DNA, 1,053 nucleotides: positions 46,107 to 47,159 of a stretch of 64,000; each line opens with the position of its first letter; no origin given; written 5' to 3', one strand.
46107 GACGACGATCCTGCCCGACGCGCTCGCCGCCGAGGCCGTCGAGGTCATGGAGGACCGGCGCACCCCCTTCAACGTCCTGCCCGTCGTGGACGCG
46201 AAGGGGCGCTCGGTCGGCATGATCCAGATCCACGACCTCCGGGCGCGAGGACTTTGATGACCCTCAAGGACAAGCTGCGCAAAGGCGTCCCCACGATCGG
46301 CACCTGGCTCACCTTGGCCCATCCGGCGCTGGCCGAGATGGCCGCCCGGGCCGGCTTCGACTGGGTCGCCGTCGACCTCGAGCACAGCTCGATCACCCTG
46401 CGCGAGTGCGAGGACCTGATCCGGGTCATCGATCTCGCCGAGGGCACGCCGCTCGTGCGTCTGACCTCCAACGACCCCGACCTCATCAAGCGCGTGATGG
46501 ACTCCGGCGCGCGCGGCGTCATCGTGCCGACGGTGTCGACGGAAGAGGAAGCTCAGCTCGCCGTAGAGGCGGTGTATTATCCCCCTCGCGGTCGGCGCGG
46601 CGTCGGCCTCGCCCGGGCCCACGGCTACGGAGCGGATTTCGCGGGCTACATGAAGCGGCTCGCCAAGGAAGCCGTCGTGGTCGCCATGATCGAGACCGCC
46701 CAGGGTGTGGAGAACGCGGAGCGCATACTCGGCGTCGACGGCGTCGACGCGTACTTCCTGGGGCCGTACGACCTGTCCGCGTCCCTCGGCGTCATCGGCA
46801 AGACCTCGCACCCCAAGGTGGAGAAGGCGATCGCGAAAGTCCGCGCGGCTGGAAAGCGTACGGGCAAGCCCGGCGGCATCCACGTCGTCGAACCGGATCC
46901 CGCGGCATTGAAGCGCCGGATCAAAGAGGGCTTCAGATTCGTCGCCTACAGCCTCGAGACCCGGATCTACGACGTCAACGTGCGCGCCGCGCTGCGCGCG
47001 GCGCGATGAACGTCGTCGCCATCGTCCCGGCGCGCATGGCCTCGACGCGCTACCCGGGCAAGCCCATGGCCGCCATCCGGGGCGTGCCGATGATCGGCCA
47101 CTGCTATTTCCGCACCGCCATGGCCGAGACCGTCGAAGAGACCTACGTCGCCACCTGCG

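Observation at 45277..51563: Seven-gene KpsF / HpcH-aldolase / KdsB-like / Gfo / SDR / DHQ-synthase-like / 2-hydroxyacid-DH block: a non-canonical ulosonic-acid or carbasugar pathway?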

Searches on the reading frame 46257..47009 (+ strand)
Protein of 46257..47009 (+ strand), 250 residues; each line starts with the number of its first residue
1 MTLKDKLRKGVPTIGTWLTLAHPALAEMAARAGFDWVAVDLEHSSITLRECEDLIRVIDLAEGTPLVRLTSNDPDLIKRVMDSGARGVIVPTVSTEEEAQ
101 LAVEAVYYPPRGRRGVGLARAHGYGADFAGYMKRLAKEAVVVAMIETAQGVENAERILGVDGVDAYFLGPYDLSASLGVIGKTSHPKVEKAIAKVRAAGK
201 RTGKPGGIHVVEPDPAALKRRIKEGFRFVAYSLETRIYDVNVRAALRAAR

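Call 4: search_protein_families(library=pfam, proteins=[window:46257-47009:+], max_evalue=0.01)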
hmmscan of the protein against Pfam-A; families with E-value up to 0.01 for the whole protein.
window:46257-47009:+ (250 aa): 1 family
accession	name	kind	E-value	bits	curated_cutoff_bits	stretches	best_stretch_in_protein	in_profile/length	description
PF03328.21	HpcH_HpaI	-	3.2e-39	134.9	25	1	14-235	2-215/221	HpcH/HpaI aldolase/citrate lyase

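Call 5: search_protein_families(library=ncbifam, proteins=[window:46257-47009:+], max_evalue=0.001)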
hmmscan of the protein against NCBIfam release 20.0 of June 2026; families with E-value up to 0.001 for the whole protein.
window:46257-47009:+ (250 aa): 4 families
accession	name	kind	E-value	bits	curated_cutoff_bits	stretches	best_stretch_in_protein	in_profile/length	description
TIGR02311.1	HpaI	equivalog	2e-56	191.2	368.8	1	3-238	3-237/249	4-hydroxy-2-oxoheptanedioate aldolase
NF007849.0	PRK10558.1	equivalog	1.7e-51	175.1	393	1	3-239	10-244/256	2-dehydro-3-deoxyglucarate aldolase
TIGR03239.1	GarL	equivalog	6.8e-51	173.2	406.75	1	4-240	4-238/249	2-dehydro-3-deoxyglucarate aldolase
NF007521.0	PRK10128.1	equivalog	5.2e-44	150.8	441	1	3-240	9-245/267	2-keto-3-deoxy-L-rhamnonate aldolase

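Call 50: search_solved_structures(query=window:46257-47009:+, max_evalue=1e-10)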
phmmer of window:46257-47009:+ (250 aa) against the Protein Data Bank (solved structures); distinct sequences matched with E-value up to 1e-10: 21.
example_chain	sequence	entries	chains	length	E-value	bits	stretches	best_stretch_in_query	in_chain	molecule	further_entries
1dxe_A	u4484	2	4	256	2.1e-43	151.9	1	13-236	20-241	2-DEHYDRO-3-DEOXY-GALACTARATE ALDOLASE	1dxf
4mf4_A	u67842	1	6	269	2.5e-43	151.6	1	2-236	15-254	HpcH/HpaI aldolase/citrate lyase family protein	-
7v8t_A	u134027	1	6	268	5.3e-43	150.6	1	3-239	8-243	2,4-dihydroxyhept-2-ene-1,7-dioic acid aldolase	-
2vws_A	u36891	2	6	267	1.7e-42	148.9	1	3-239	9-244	YFAU, 2-KETO-3-DEOXY SUGAR ALDOLASE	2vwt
4b5s_A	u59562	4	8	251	8.2e-42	146.6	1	3-238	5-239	4-HYDROXY-2-OXO-HEPTANE-1,7-DIOATE ALDOLASE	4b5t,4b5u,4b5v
2v5j_A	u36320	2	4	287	1.3e-41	146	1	4-238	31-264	2,4-DIHYDROXYHEPT-2-ENE-1,7-DIOIC ACID ALDOLASE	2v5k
4b5w_A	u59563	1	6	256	5.9e-41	143.8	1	3-238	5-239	4-HYDROXY-2-OXO-HEPTANE-1,7-DIOATE ALDOLASE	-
4b5x_A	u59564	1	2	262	1.2e-40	142.8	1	4-238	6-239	4-HYDROXY-2-OXO-HEPTANE-1,7-DIOATE ALDOLASE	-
7et8_A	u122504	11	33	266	1.9e-39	138.9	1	5-239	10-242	4-hydroxy-2-oxoheptanedioate aldolase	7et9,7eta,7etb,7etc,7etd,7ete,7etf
6r62_A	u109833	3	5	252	5.7e-37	130.8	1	8-242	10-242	HpcH/HpaI aldolase | hydroxyketoacid aldolase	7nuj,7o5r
7o5i_A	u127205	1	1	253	5.8e-37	130.8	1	8-242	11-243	HpcH/HpaI aldolase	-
8adq_A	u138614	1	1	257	6.1e-37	130.7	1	8-242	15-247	HpcH/HpaI aldolase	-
7nr1_A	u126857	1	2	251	6.2e-37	130.7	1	8-242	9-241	HpcH/HpaI aldolase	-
7nnk_A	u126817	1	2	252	6.2e-37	130.7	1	8-242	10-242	HpcH/HpaI aldolase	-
7o5w_AAA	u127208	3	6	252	8.1e-37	130.3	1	8-242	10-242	HpcH/HpaI aldolase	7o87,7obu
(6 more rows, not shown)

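Call 76: find_homologous_proteins(query=window:46257-47009:+, max_evalue=1e-30)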
Query window:46257-47009:+ (250 aa): 4420 proteins with E <= 1e-30 among 7832 candidates; the best 120 are listed.
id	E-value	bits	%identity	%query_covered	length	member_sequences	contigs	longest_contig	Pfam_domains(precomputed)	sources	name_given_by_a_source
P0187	6.8e-158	541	100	100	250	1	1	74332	PF03328.21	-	-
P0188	3.3e-147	506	93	100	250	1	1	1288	PF03328.21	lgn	-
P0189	1.8e-146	504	93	100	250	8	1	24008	PF03328.21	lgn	-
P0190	4.1e-145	500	91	100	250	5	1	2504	PF03328.21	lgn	-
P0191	8.2e-145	499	92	100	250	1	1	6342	PF03328.21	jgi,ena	-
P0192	5.2e-144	496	90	100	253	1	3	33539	PF03328.21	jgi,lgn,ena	-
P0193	6.7e-142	489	88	100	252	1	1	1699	PF03328.21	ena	-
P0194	1.1e-141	488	90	100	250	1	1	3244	PF03328.21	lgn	-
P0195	1.2e-141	488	88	100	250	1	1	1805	PF03328.21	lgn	-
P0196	1.3e-141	488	88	100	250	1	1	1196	PF03328.21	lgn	-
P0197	2.5e-141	487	87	100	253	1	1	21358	PF03328.21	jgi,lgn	jgi:2-dehydro-3-deoxyglucarate aldolase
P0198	5.2e-141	486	88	100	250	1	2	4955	PF03328.21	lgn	-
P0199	1.2e-140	485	88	100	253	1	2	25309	PF03328.21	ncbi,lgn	-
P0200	3.2e-140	484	88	100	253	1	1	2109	PF03328.21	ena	-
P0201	5.0e-139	480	88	100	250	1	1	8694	PF03328.21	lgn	-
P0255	6.0e-90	319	61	94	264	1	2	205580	PF03328.21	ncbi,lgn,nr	ncbi:MAG: 2,4-dihydroxyhept-2-ene-1,7-dioic acid aldolase [Chlamydiae bacterium]|nr:2,4-dihydroxyhep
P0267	4.0e-89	316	58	98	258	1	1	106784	PF03328.21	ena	-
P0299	2.0e-87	311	59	99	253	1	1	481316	PF03328.21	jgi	jgi:2-dehydro-3-deoxyglucarate aldolase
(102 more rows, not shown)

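Call 77: find_encoding_contigs(protein=P0255, flank=9000, max_places=1)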
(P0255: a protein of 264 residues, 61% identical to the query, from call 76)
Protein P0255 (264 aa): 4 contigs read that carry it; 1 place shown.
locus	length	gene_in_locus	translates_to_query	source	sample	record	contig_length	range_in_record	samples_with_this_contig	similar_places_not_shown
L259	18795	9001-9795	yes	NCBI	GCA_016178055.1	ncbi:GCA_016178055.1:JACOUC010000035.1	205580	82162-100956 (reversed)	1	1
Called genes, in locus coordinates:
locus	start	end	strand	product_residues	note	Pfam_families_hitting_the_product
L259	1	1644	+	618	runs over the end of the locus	PF02310:B12-binding, PF04055:Radical_SAM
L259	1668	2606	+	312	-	PF03102:NeuB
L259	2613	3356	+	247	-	PF02348:CTP_transf_3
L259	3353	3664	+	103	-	-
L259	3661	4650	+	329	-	PF01063:Aminotran_4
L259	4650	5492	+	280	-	PF01261:AP_endonuc_2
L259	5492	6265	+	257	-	PF00106:adh_short, PF08659:KR, PF23441:SDR, PF13561:adh_short_C2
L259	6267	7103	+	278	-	PF00106:adh_short, PF13561:adh_short_C2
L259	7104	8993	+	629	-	PF27859:LIC12162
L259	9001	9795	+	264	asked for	PF03328:HpcH_HpaI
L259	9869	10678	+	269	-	PF05050:Methyltransf_21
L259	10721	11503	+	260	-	PF02348:CTP_transf_3, PF12804:NTP_transf_3 (weak)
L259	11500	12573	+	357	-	PF01408:GFO_IDH_MocA, PF22725:GFO_IDH_MocA_C3, PF02894:GFO_IDH_MocA_C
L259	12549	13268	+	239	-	PF00106:adh_short, PF01370:Epimerase (weak), PF08659:KR (weak), PF13561:adh_short_C2, PF23441:SDR (weak)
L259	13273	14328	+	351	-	PF01761:DHQ_synthase, PF24621:DHQS_C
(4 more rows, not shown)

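Call 78: find_encoding_contigs(protein=P0299, flank=9000, max_places=1)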
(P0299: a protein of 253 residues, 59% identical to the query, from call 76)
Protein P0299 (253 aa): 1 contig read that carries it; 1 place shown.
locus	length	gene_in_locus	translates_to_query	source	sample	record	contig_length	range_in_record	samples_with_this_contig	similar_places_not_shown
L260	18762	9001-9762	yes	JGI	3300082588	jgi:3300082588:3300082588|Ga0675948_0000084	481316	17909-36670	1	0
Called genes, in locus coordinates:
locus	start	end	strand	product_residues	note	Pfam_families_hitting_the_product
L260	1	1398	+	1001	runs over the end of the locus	PF06082:YjbH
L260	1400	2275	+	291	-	PF00483:NTP_transferase, PF12804:NTP_transf_3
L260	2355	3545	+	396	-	PF08421:Methyltransf_13, PF13489:Methyltransf_23, PF08242:Methyltransf_12 (weak), PF08484:Methyltransf_14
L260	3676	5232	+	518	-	PF00551:Formyl_trans_N, PF12796:Ank_2 (weak), PF13637:Ank_4 (faint), PF00583:Acetyltransf_1, PF13508:Acetyltransf_7, PF13673:Acetyltransf_10, PF08445:FR47 (weak)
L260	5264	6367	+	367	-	PF01053:Cys_Met_Meta_PP (weak), PF00155:Aminotran_1_2 (faint), PF01041:DegT_DnrJ_EryC1, PF00266:Aminotran_5 (weak)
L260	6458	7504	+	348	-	PF01073:3Beta_HSD, PF01370:Epimerase, PF02719:Polysacc_synt_2, PF04321:RmlD_sub_bind, PF16363:GDP_Man_Dehyd, PF07993:NAD_binding_4 (weak)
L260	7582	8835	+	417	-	PF00534:Glycos_transf_1 (weak)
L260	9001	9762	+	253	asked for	PF03328:HpcH_HpaI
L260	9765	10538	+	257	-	PF02348:CTP_transf_3, PF12804:NTP_transf_3 (weak)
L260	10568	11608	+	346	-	PF01408:GFO_IDH_MocA, PF02894:GFO_IDH_MocA_C, PF22725:GFO_IDH_MocA_C3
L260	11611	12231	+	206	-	PF13580:SIS_2, PF01380:SIS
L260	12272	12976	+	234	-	PF00106:adh_short, PF01370:Epimerase (weak), PF08659:KR (weak), PF23441:SDR (faint), PF13561:adh_short_C2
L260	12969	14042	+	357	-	PF01761:DHQ_synthase, PF24621:DHQS_C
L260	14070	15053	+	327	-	PF00389:2-Hacid_dh, PF02826:2-Hacid_dh_C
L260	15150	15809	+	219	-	PF04199:Cyclase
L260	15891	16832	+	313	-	PF01073:3Beta_HSD, PF01370:Epimerase, PF02254:TrkA_N (faint), PF04321:RmlD_sub_bind (weak), PF07993:NAD_binding_4 (faint), PF16363:GDP_Man_Dehyd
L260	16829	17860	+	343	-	PF13469:Sulfotransfer_3 (weak)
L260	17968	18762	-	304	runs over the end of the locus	PF05050:Methyltransf_21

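Call 79: find_encoding_contigs(protein=P0267, flank=9000, max_places=1)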
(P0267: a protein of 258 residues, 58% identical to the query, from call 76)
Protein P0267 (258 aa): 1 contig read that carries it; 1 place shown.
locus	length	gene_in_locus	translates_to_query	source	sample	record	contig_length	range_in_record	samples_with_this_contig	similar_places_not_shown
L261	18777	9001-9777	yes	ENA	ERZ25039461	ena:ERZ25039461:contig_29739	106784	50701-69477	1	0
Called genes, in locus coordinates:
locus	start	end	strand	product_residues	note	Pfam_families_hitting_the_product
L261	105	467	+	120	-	PF00483:NTP_transferase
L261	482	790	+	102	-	PF00483:NTP_transferase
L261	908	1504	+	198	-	PF02348:CTP_transf_3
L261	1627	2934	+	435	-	-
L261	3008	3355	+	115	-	-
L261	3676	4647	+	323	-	PF01073:3Beta_HSD, PF01370:Epimerase, PF02719:Polysacc_synt_2, PF04321:RmlD_sub_bind, PF05368:NmrA, PF07993:NAD_binding_4, PF16363:GDP_Man_Dehyd, PF13460:NAD_binding_10, +1 more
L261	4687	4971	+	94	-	-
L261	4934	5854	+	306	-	PF01041:DegT_DnrJ_EryC1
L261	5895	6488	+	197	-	PF02350:Epimerase_2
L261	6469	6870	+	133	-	PF02350:Epimerase_2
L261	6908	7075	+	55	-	-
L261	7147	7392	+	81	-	PF03102:NeuB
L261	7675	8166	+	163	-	PF03102:NeuB, PF08666:SAF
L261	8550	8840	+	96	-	PF25084:LbH_EIF2B (faint), PF00132:Hexapep (weak), PF25087:GMPPB_C (faint), PF00132:Hexapep, PF14602:Hexapep_2 (weak)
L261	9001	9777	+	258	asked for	PF03328:HpcH_HpaI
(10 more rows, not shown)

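Call 86: search_protein_families(library=pfam, proteins=[L260:15150-15809:+], max_evalue=0.01)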
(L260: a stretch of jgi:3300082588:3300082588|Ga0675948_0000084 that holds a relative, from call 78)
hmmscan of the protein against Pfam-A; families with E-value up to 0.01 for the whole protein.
L260:15150-15809:+ (219 aa): 1 family
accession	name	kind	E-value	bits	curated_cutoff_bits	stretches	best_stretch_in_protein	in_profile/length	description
PF04199.19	Cyclase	-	1.8e-20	74.1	23.1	1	5-155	3-140/142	Putative cyclase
